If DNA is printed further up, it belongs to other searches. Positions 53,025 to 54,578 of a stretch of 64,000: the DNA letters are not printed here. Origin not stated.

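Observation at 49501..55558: A loader-less halogenase-ACP-HHxxxD acyltransferase operon convergent with a sulfotransferase: candidate halogenated or sulfated lipid pathway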

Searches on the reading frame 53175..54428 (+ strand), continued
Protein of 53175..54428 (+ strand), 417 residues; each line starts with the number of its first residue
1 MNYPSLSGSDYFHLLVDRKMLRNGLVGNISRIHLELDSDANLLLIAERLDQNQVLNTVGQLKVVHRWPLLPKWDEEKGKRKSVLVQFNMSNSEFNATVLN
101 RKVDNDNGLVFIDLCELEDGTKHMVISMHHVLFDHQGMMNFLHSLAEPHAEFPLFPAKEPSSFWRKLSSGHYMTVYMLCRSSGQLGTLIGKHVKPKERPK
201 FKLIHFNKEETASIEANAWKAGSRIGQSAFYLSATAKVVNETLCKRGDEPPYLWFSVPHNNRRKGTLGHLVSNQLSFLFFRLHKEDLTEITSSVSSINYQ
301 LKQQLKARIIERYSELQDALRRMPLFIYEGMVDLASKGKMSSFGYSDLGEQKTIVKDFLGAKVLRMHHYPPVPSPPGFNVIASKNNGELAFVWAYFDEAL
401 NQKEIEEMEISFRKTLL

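Call 74: search_protein_families(library=pfam, proteins=[P0360, P0373, P0350, P0440], max_evalue=0.01)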
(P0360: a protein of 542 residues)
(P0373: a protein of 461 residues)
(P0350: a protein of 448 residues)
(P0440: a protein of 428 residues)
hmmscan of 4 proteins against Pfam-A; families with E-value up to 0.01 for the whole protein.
P0360 (542 aa): 1 family
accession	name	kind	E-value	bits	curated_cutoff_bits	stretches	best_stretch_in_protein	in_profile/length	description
PF00550.31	PP-binding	-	1.9e-06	28.4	20.8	1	24-77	16-67/67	Phosphopantetheine attachment site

P0373 (461 aa): 0 families

P0350 (448 aa): 1 family
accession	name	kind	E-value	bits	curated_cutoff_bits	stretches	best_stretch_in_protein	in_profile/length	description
PF00668.25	Condensation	-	0.0033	16.6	30.6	1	36-149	31-147/456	Condensation domain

P0440 (428 aa): 0 families
